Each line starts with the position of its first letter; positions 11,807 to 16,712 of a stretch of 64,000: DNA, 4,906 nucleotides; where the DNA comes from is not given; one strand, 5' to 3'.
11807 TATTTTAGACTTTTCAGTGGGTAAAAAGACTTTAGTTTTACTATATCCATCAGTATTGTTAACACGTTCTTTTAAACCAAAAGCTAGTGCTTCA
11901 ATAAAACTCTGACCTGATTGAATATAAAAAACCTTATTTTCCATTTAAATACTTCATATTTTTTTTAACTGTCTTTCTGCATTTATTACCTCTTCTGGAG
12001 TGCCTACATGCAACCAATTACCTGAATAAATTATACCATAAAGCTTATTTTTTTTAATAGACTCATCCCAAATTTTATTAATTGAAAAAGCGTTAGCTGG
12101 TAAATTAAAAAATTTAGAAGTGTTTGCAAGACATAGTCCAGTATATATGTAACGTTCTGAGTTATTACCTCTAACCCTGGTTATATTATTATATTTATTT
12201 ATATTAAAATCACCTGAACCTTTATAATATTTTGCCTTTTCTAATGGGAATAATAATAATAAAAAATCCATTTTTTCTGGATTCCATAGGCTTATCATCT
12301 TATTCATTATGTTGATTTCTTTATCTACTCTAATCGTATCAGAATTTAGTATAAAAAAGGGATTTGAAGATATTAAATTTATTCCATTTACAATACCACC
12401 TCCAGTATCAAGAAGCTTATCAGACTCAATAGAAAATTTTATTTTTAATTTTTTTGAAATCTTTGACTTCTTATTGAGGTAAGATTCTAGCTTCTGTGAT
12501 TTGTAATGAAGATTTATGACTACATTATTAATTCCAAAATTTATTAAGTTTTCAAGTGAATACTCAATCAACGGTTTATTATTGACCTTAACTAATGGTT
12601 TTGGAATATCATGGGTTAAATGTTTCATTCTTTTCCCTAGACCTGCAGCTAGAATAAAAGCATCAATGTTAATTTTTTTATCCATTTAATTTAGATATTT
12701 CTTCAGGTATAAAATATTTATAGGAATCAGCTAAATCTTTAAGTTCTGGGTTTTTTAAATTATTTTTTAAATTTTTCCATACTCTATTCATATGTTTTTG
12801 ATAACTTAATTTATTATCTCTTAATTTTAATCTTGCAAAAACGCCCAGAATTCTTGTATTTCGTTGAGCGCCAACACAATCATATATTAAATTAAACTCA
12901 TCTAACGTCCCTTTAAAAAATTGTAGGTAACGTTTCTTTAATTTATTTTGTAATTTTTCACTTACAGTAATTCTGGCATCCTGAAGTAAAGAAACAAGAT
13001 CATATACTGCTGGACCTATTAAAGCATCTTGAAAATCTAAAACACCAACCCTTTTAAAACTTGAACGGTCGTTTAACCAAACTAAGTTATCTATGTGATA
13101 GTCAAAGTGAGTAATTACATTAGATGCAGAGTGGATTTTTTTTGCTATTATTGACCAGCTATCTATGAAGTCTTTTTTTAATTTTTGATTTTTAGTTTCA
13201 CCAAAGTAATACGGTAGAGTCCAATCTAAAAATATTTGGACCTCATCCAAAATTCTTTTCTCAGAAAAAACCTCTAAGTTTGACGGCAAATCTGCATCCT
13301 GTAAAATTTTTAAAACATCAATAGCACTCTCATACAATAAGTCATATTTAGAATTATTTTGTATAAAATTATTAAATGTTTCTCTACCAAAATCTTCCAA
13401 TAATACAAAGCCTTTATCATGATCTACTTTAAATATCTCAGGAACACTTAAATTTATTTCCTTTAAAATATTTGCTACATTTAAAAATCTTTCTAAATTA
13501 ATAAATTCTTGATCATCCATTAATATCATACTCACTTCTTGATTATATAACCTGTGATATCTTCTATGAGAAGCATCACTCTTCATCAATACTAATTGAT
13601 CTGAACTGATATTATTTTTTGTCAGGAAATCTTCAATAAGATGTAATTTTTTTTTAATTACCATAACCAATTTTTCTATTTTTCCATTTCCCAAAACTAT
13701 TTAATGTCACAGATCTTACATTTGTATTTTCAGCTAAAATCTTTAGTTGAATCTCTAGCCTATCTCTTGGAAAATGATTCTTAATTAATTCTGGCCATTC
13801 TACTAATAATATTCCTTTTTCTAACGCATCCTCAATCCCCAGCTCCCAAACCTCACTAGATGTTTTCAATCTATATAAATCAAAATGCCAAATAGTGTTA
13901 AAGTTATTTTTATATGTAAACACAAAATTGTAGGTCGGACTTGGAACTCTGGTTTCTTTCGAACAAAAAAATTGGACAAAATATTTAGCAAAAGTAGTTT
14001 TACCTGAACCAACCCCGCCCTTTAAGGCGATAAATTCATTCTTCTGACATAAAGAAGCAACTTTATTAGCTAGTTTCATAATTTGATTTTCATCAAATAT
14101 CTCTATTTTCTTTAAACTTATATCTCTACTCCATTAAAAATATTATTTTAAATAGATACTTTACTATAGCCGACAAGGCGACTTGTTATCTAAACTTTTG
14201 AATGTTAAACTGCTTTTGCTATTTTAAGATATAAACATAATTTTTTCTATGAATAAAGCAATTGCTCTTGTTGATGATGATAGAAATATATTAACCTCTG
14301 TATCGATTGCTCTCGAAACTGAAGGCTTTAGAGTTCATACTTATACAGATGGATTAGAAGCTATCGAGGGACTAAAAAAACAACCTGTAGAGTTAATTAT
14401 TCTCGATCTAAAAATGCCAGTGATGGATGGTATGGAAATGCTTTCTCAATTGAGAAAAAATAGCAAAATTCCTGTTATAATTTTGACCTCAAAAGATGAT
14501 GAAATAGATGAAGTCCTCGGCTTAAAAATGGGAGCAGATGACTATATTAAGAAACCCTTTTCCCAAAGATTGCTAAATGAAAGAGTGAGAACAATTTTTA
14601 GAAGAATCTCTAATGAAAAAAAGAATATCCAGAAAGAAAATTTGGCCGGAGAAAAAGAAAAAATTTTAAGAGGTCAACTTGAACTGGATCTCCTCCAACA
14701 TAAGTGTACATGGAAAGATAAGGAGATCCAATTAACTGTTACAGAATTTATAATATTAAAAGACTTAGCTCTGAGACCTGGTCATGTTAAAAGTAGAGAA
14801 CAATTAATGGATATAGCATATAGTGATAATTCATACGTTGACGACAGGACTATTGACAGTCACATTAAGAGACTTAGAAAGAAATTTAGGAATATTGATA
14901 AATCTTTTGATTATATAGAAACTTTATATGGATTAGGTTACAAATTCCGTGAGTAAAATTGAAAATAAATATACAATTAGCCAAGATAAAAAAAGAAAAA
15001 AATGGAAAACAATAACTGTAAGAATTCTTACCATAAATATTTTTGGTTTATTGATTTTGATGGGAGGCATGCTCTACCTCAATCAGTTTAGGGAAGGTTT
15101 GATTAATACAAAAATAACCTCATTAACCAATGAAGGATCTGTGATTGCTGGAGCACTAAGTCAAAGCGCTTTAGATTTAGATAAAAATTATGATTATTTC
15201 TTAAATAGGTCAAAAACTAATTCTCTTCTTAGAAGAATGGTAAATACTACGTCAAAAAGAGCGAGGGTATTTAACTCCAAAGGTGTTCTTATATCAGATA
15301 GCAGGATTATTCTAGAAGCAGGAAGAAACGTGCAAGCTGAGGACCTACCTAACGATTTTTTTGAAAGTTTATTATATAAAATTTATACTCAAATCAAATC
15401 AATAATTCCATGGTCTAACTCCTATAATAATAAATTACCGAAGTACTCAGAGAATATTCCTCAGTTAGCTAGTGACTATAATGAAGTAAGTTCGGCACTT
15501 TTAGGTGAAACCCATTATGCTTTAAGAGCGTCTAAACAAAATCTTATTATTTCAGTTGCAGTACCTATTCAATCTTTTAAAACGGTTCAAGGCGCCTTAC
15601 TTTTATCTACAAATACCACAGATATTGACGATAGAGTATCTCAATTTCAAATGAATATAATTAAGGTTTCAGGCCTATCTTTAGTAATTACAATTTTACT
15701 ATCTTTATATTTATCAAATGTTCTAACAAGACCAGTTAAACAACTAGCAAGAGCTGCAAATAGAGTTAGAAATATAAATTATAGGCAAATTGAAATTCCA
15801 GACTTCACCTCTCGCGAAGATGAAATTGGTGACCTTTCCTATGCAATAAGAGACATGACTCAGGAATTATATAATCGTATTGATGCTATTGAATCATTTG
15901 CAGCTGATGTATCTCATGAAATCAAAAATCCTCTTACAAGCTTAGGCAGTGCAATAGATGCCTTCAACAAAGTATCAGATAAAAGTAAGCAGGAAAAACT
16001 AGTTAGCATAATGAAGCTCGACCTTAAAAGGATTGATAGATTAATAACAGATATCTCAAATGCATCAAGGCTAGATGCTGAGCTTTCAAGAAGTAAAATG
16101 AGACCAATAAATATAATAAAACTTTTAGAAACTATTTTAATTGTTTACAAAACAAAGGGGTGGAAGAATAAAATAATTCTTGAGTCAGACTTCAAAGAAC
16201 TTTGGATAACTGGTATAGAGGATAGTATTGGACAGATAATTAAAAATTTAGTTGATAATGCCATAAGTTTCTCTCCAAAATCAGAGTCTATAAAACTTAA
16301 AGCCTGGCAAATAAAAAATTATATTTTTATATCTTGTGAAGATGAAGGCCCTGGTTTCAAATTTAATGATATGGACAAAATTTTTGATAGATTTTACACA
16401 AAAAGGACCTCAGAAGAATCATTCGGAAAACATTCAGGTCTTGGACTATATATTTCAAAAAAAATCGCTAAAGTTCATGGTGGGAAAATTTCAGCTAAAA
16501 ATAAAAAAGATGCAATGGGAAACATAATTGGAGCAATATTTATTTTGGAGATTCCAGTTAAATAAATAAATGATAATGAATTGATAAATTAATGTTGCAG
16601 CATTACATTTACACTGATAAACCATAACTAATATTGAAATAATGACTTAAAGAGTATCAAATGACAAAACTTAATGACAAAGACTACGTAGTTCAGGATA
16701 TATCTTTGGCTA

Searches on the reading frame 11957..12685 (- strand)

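Call 54: search_protein_families(library=pfam, proteins=[window:11957-12685:-], max_evalue=0.00001)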
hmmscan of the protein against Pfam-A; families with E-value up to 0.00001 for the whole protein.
window:11957-12685:- (243 aa): 2 families
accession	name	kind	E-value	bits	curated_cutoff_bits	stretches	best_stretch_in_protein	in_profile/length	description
PF00483.29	NTP_transferase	-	2.4e-20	73.6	21.2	1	9-121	2-115/245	Nucleotidyl transferase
PF12804.13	NTP_transf_3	-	2.7e-11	44.4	27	1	9-124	1-103/160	MobA-like NTP transferase domain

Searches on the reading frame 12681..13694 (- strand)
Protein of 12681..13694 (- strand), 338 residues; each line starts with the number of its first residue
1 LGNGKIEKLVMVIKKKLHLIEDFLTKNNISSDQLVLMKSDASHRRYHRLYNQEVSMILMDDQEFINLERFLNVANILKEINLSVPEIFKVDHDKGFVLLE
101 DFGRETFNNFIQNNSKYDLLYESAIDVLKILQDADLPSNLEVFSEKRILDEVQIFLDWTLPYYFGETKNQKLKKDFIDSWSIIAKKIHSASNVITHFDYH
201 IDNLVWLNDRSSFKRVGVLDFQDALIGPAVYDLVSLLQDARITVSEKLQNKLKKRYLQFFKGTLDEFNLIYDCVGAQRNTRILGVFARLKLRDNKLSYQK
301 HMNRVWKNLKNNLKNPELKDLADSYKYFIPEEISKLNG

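Call 54: search_protein_families(library=pfam, proteins=[window:12681-13694:-], max_evalue=0.00001)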
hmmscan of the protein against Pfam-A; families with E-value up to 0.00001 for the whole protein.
window:12681-13694:- (338 aa): 2 families
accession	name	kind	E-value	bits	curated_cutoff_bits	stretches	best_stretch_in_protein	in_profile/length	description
PF01636.29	APH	-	8.5e-22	78.5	23.2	1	38-257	6-230/239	Phosphotransferase enzyme family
PF02958.26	EcKL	-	3.8e-08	33.4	22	1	166-264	189-289/294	Ecdysteroid kinase-like family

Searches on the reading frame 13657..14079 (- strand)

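Call 39: search_protein_families(library=ncbifam, proteins=[window:13657-14079:-], max_evalue=0.00001)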
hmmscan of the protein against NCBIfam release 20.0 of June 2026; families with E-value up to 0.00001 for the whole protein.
window:13657-14079:- (141 aa): 2 families
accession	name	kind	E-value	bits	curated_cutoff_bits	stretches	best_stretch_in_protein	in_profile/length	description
TIGR00150.1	T6A_YjeE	equivalog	9e-28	96.8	60.1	1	2-123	10-131/135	tRNA (adenosine(37)-N6)-threonylcarbamoyltransferase complex ATPase subunit type 1 TsaE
NF007931.0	PRK10646.1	equivalog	8.4e-22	77.8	246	1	2-131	16-145/153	tRNA (adenosine(37)-N6)-threonylcarbamoyltransferase complex ATPase subunit type 1 TsaE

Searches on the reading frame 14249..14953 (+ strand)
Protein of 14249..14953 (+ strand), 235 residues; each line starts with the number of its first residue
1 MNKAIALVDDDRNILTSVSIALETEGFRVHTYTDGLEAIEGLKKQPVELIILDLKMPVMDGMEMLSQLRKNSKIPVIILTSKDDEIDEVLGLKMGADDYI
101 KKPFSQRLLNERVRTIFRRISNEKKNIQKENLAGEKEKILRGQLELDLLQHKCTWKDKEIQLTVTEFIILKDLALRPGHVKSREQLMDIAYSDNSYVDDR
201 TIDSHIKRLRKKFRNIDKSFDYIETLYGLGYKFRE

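Call 39: search_protein_families(library=ncbifam, proteins=[window:14249-14953:+], max_evalue=0.00001)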
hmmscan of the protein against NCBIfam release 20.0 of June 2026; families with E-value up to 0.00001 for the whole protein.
window:14249-14953:+ (235 aa): 91 families (the best 25 are shown)
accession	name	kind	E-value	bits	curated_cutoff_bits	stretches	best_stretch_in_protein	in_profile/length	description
NF008296.0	PRK11083.1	equivalog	1.8e-62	210.8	273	1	3-234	4-226/228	two-component system response regulator CreB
TIGR03787.1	marine_sort_RR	equivalog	6.5e-62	209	335.7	1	3-234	1-226/227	proteobacterial dedicated sortase system response regulator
NF007982.1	PRK10710.1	equivalog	5e-57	193.2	380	1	4-233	9-227/235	envelope stress response regulator BaeR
NF045944.1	ResRegRpaBCyano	equivalog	5.5e-54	183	330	1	7-234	2-228/229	response regulator transcription factor RpaB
NF053854.1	RespRegPhoBBctds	equivalog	3.8e-53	180.1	270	1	6-233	2-224/225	two-component system response regulator PhoB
NF041733.1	resp_reg_CseB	equivalog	8.5e-53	179.1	350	1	5-234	3-227/228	two-component system response regulator CseB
TIGR02154.1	PhoB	equivalog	4.8e-52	176.5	296.2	1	1-233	1-225/226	phosphate regulon transcriptional regulator PhoB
NF040689.1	MtrAB_MtrA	equivalog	5.8e-52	176.2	300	1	6-232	2-217/219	MtrAB system response regulator MtrA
NF033117.2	vanR_ACDEGLN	exception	9.6e-51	172.5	350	1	5-232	1-224/226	VanR-ABDEGLN family response regulator transcription factor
NF040534.1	resp_reg_YycF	equivalog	1.2e-50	172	340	1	4-234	2-228/231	response regulator YycF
NF008034.0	PRK10766.1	equivalog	1.8e-45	155.3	275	1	1-233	1-226/231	two-component system response regulator TorR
NF007005.1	PRK09468.1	equivalog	3.1e-45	154.5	331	1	3-233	4-231/237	osmolarity response regulator transcription factor OmpR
NF008199.0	PRK10955.1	equivalog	1.7e-44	152.5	341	1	1-231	1-226/232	envelope stress response regulator transcription factor CpxR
NF033120.0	vanR_FM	exception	5.5e-44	150.5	460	1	4-234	5-230/231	vancomycin resistance response regulator transcription factor, VanR-F/VanR-M family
NF041209.1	resp_regPieR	equivalog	3.5e-42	144.6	450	1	7-235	5-229/231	two component system response regulator PieR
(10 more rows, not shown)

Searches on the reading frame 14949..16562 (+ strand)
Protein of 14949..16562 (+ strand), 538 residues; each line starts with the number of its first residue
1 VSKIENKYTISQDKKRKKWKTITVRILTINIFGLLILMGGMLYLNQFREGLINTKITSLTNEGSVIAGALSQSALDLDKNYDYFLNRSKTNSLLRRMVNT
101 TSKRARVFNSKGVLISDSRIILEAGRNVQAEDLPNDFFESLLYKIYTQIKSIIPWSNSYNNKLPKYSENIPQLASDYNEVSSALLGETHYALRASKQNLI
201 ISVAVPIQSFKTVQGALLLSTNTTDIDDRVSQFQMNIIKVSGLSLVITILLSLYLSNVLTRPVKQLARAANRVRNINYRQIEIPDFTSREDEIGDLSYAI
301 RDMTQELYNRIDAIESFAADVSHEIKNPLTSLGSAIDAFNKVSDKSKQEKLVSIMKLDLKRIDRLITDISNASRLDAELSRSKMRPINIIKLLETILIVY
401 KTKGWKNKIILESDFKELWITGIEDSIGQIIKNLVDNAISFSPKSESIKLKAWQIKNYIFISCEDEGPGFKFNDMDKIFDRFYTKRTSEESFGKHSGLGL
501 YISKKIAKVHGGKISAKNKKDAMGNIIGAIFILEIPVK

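Call 39: search_protein_families(library=ncbifam, proteins=[window:14949-16562:+], max_evalue=0.00001)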
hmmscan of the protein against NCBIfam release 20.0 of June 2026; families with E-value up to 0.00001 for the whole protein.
window:14949-16562:+ (538 aa): 74 families (the best 25 are shown)
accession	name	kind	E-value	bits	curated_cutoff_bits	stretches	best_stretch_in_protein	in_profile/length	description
NF058527.1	HistKinChvGCaul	equivalog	2e-127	426.2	740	1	22-536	31-532/535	two-component sensor histidine kinase ChvG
NF033092.0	HK_WalK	equivalog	1.9e-50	172.1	725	2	316-522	374-584/594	cell wall metabolism sensor histidine kinase WalK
NF008312.0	PRK11100.1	equivalog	1.2e-49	169.5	356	1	175-521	118-463/477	two-component system sensor histidine kinase CreC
TIGR03785.1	marine_sort_HK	equivalog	2.3e-48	165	612.2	1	94-524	271-695/703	proteobacterial dedicated sortase system histidine kinase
NF012163.2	BaeS_SmeS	equivalog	3.9e-40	138.1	500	1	220-518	150-444/457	sensor histidine kinase efflux regulator BaeS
NF008468.0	PRK11360.1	equivalog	6.3e-40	137.1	646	2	309-522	391-598/616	two-component system sensor histidine kinase AtoS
NF045900.1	HisKinCpxALeg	equivalog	8.1e-36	123.7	800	1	244-522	161-441/451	two-component system sensor histidine kinase CpxA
NF046044.1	PnpS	equivalog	1.3e-35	123.2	400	1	291-521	148-380/390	two-component system histidine kinase PnpS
TIGR02966.1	phoR_proteo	equivalog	5.3e-35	121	334.2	1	298-517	99-320/333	phosphate regulon sensor histidine kinase PhoR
NF040691.1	MtrAB_MtrB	equivalog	1.8e-34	119.7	450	1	200-536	153-491/507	MtrAB system histidine kinase MtrB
NF007837.0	PRK10549.1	equivalog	2.8e-34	118.6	603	1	221-519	151-445/466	envelope stress sensor histidine kinase BaeS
TIGR01386.1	cztS_silS_copS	subfamily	1.4e-32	113.2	292.55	1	186-520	115-447/457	heavy metal sensor histidine kinase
NF041210.1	his_kin_PieS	equivalog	7.4e-31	107.6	850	1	200-535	132-468/474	two component system sensor histidine kinase PieS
NF041735.1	hist_kin_RppB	equivalog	1.7e-30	106.2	400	1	306-521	208-428/438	two-component system sensor histidine kinase RppB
NF007007.0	PRK09470.1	equivalog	5.8e-28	98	486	1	245-519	178-446/463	envelope stress sensor histidine kinase CpxA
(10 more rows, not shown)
